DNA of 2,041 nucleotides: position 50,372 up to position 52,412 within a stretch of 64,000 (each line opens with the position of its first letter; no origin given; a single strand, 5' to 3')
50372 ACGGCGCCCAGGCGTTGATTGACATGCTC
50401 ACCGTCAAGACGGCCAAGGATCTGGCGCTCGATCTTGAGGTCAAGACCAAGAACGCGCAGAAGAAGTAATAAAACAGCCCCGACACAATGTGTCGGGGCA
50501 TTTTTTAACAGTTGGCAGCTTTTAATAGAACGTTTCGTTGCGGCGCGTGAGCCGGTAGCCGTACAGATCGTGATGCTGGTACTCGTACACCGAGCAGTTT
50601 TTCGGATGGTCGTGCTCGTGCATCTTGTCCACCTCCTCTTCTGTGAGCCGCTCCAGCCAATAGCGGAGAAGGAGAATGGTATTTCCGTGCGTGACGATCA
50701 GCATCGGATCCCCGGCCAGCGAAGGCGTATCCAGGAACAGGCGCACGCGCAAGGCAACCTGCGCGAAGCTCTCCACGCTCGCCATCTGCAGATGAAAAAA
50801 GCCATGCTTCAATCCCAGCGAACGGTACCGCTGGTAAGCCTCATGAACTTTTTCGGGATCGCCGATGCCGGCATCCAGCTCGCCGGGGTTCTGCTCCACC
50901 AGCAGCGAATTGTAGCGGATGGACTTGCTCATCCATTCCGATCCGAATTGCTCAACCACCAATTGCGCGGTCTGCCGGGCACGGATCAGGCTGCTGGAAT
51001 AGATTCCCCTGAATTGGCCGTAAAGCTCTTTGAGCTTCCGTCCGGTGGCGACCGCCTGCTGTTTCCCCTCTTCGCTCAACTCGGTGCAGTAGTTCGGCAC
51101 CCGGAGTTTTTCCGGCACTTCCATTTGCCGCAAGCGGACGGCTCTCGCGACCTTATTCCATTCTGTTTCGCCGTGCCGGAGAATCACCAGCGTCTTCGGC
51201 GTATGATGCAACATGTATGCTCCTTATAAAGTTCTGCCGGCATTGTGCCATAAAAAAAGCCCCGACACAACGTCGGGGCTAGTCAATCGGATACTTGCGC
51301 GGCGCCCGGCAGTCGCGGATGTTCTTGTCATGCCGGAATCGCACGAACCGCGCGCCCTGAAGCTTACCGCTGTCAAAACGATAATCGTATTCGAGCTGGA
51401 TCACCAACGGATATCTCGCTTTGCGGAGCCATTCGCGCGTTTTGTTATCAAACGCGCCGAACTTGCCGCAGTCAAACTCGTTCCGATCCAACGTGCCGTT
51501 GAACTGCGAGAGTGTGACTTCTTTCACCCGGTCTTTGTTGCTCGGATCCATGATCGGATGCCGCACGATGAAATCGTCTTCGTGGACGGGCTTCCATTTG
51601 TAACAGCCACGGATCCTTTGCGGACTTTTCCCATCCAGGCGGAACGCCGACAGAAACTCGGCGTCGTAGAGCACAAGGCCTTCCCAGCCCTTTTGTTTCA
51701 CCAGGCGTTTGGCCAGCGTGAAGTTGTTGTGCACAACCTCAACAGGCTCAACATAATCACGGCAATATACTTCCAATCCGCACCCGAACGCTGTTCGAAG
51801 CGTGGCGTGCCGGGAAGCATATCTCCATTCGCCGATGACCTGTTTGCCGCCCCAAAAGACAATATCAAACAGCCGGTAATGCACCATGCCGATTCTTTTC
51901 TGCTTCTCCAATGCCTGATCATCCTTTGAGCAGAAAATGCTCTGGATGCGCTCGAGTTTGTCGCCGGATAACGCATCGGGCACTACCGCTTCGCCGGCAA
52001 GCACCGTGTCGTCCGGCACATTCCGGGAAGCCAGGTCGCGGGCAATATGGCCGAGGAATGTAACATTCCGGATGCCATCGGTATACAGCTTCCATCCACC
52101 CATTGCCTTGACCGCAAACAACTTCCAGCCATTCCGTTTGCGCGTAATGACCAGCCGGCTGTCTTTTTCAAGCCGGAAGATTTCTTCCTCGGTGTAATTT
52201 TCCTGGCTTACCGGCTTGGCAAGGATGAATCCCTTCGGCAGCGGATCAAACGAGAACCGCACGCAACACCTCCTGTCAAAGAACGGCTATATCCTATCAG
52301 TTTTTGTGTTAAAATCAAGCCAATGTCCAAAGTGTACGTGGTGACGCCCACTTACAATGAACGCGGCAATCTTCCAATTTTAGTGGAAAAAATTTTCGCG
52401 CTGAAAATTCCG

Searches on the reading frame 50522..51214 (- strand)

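Call 85: search_protein_families(library=pfam, proteins=[window:50522-51214:-], max_evalue=0.00001)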
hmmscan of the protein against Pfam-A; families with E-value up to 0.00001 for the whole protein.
window:50522-51214:- (230 aa): 1 family
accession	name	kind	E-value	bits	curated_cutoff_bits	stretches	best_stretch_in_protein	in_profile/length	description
PF00300.27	His_Phos_1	-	1.9e-23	83.6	21.7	1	9-216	1-183/194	Histidine phosphatase superfamily (branch 1)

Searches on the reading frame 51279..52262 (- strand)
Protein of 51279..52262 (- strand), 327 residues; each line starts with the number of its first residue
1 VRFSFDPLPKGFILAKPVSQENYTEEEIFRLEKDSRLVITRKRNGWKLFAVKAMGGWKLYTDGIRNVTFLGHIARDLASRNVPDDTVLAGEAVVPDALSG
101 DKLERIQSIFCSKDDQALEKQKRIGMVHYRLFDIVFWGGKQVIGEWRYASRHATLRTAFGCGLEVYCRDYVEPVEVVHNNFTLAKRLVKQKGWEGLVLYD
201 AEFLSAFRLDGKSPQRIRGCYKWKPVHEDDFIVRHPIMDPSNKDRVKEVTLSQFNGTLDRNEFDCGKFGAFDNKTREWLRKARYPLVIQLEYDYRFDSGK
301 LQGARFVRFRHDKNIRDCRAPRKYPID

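Call 10: search_protein_families(library=pfam, proteins=[window:51279-52262:-], max_evalue=0.01)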
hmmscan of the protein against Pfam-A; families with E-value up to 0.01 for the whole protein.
window:51279-52262:- (327 aa): 1 family
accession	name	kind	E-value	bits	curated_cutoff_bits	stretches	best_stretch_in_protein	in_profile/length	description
PF01068.26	DNA_ligase_A_M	-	0.0006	20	26.2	1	26-198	11-184/204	ATP dependent DNA ligase domain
